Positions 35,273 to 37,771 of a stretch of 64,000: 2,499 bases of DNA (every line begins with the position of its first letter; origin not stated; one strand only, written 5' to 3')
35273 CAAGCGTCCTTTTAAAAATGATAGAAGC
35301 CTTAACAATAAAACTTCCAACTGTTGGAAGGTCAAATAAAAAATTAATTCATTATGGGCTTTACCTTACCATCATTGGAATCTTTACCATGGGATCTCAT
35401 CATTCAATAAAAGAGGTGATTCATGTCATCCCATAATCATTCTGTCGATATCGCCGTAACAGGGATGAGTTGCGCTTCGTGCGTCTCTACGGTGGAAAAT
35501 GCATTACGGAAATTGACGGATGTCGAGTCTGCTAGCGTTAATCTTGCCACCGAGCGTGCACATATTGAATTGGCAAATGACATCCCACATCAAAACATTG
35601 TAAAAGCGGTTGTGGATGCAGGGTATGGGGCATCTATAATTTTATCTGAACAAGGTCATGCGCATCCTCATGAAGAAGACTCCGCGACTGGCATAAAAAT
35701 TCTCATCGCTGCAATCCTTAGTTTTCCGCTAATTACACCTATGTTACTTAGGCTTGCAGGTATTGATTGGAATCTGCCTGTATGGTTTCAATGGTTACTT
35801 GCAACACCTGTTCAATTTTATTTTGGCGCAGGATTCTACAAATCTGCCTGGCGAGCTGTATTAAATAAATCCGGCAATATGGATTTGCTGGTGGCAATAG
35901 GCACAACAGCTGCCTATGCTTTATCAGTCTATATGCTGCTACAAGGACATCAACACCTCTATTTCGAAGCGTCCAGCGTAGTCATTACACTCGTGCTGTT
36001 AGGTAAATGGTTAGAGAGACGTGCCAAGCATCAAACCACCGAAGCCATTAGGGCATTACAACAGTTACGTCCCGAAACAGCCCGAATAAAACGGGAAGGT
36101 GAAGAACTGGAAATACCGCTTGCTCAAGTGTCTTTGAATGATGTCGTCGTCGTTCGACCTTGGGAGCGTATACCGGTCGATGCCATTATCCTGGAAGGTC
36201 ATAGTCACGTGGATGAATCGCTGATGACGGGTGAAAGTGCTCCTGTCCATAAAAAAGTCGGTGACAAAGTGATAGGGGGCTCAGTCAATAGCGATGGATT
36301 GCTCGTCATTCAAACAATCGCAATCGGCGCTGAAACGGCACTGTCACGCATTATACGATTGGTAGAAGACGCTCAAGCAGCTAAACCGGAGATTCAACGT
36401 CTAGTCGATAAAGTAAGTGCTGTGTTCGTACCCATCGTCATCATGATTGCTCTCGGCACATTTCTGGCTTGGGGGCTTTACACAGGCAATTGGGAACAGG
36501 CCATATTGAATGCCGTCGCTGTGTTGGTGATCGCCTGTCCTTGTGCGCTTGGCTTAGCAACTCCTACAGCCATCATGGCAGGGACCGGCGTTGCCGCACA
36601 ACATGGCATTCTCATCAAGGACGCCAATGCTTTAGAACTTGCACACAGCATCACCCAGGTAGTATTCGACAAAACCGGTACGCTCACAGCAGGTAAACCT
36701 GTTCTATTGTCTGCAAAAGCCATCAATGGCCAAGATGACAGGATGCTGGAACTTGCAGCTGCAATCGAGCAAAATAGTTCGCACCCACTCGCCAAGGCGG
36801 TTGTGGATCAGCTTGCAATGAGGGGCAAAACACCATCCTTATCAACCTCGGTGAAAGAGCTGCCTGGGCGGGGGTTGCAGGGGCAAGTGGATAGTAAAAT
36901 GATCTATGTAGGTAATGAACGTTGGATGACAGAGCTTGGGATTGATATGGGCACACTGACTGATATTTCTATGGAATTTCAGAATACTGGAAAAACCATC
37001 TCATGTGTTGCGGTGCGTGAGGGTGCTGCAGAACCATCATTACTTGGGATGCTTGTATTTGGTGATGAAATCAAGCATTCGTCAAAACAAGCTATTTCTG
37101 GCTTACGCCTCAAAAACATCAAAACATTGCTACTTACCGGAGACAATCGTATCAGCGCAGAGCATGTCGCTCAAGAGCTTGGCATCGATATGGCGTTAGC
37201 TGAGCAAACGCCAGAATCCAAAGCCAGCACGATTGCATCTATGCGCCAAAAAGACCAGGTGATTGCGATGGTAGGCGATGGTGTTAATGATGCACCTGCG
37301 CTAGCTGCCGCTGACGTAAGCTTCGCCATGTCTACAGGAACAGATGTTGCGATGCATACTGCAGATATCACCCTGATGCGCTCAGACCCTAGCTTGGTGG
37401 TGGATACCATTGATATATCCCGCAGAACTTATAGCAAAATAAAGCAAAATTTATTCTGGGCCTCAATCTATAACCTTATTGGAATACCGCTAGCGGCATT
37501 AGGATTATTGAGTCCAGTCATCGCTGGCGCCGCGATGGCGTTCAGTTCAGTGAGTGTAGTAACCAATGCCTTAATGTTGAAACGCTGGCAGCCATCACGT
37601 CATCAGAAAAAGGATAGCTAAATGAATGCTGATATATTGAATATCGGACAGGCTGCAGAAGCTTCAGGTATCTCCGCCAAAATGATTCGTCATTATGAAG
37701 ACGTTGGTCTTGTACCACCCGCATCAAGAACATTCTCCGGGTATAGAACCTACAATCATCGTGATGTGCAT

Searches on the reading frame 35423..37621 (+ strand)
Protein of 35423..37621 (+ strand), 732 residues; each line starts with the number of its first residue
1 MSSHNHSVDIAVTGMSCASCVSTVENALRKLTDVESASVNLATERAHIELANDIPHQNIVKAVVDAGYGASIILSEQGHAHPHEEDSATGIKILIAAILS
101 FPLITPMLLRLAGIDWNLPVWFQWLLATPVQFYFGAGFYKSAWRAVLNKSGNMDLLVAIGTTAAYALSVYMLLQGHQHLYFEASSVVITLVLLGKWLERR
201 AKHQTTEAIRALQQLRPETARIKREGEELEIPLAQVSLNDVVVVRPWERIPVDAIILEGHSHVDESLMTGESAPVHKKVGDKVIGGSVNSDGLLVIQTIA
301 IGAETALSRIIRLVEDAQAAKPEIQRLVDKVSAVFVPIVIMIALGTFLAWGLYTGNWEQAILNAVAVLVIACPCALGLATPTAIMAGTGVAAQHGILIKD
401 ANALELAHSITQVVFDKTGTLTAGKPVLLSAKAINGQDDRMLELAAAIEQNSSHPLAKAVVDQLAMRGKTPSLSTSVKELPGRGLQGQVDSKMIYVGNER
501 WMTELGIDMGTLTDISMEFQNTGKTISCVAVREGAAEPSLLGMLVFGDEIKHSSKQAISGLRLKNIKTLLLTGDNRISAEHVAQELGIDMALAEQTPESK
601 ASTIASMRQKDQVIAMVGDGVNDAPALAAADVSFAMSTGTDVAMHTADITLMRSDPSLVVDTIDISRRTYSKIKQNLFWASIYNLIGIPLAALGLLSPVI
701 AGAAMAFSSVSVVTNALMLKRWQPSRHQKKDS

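Call 55: search_protein_families(library=pfam, proteins=[window:35423-37621:+], max_evalue=0.00001)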
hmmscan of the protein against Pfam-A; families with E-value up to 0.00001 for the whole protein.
window:35423-37621:+ (732 aa): 4 families
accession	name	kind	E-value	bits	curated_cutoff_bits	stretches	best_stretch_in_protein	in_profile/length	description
PF00122.25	E1-E2_ATPase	-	1.9e-57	194.2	28.1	1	215-394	2-181/181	E1-E2 ATPase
PF00702.32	Hydrolase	-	9.1e-28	98.4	26.4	1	413-631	4-191/191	haloacid dehalogenase-like hydrolase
PF00403.32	HMA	-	3.9e-13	50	24.8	1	10-68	2-61/62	Heavy-metal-associated domain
PF08282.18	Hydrolase_3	-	3.4e-06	27.4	20.9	0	610-650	203-242/255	haloacid dehalogenase-like hydrolase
